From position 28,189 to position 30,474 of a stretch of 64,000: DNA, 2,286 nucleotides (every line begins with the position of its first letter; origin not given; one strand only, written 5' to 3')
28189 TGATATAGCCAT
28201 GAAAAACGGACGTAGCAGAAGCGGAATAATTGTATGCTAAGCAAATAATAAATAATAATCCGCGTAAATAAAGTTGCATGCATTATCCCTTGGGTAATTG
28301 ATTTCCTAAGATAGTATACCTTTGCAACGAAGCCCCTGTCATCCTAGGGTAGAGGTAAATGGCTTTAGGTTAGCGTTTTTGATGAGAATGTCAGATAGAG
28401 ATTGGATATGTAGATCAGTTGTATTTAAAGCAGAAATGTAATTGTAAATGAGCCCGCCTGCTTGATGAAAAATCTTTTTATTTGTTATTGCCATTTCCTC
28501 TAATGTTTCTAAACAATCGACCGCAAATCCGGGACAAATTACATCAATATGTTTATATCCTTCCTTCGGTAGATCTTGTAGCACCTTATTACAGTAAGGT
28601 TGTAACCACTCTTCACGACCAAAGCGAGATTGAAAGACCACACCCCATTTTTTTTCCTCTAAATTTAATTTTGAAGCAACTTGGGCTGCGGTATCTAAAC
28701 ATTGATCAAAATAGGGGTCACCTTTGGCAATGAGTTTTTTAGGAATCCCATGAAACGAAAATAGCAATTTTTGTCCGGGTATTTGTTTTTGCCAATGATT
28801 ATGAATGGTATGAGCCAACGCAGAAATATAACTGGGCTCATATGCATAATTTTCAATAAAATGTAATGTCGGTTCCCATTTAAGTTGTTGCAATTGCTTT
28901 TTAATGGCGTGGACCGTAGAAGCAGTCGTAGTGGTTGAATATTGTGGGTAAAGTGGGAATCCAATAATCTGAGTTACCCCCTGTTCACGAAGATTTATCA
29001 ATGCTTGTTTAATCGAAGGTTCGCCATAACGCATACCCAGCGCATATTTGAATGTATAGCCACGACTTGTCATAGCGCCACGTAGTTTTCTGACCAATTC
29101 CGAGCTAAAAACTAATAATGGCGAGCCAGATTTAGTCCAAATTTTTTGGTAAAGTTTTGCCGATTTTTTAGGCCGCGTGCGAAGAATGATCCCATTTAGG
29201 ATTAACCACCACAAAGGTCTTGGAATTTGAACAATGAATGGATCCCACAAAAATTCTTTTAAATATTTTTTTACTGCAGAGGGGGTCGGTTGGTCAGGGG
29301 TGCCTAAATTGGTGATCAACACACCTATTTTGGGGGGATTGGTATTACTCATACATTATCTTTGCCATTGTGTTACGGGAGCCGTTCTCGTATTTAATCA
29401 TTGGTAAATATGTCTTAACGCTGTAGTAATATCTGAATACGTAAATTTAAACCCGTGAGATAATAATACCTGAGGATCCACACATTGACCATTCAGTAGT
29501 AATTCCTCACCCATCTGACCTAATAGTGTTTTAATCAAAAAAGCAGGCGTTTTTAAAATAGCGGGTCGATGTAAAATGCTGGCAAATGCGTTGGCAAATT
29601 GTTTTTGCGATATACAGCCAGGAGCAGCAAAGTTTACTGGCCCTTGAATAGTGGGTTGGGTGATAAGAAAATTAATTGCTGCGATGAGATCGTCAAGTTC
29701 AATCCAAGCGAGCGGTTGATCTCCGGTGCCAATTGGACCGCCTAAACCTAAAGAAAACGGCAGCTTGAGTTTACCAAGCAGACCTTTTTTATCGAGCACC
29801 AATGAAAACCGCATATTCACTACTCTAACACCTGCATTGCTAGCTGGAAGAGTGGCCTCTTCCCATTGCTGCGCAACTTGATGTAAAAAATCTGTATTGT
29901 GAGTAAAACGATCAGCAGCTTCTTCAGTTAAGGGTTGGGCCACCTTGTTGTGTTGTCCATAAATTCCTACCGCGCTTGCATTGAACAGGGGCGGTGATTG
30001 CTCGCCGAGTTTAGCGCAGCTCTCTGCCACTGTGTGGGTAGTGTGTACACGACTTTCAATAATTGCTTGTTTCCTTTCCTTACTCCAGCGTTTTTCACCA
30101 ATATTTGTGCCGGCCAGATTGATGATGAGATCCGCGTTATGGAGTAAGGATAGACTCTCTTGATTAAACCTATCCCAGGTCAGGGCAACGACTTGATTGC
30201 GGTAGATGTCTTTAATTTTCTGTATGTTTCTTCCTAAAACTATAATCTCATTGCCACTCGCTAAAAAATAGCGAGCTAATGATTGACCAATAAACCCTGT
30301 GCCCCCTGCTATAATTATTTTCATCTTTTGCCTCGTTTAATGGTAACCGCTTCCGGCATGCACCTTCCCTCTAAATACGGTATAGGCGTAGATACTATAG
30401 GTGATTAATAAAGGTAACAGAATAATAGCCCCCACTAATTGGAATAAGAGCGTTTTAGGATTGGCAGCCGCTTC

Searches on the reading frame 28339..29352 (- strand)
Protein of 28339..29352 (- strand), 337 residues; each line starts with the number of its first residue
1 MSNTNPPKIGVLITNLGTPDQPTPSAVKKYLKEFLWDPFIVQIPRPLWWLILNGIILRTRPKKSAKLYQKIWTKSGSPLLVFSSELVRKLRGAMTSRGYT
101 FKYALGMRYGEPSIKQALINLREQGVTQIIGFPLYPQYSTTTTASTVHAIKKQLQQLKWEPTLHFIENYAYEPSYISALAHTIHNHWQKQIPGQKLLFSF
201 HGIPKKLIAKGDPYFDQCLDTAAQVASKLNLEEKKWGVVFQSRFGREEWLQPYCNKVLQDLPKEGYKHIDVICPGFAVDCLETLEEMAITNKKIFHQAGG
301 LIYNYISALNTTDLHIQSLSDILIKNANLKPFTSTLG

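Call 66: search_protein_families(library=pfam, proteins=[window:28339-29352:-])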
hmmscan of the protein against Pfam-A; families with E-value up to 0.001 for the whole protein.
window:28339-29352:- (337 aa): 1 family
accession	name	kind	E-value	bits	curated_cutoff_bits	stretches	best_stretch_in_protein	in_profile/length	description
PF00762.24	Ferrochelatase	-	3.4e-111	371.7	27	1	8-325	1-315/317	Ferrochelatase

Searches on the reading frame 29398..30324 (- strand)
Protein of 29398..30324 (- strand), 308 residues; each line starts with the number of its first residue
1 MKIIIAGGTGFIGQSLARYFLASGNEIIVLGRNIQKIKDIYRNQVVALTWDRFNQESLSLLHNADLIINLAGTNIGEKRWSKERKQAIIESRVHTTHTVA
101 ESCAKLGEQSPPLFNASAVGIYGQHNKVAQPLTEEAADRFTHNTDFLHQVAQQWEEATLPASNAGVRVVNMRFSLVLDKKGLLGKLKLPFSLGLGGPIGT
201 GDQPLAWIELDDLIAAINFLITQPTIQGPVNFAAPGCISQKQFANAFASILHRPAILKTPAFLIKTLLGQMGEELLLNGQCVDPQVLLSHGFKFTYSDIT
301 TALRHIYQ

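Call 66: search_protein_families(library=pfam, proteins=[window:29398-30324:-])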
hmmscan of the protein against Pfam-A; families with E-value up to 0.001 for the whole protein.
window:29398-30324:- (308 aa): 7 families
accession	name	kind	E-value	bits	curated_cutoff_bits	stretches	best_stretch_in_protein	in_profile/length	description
PF01370.27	Epimerase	-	4.7e-18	65.9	20.9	1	3-223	1-227/240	NAD dependent epimerase/dehydratase family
PF08338.16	DUF1731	-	6.1e-17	61.5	27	1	259-306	1-47/47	Domain of unknown function (DUF1731)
PF16363.11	GDP_Man_Dehyd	-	8.6e-07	29.1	27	1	5-135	2-144/332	GDP-mannose 4,6 dehydratase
PF01073.25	3Beta_HSD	-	3.2e-06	26.8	22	1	4-165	1-164/280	3-beta hydroxysteroid dehydrogenase/isomerase family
PF03435.24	Sacchrp_dh_NADP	-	2.6e-05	25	25.1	1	3-100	1-100/129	Saccharopine dehydrogenase NADP binding domain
PF13460.12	NAD_binding_10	-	0.00044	20.6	27.2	1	7-90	1-83/184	NAD(P)H-binding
PF03807.23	F420_oxidored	-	0.00064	20.7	21.6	0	6-43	5-43/94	NADP oxidoreductase coenzyme F420-dependent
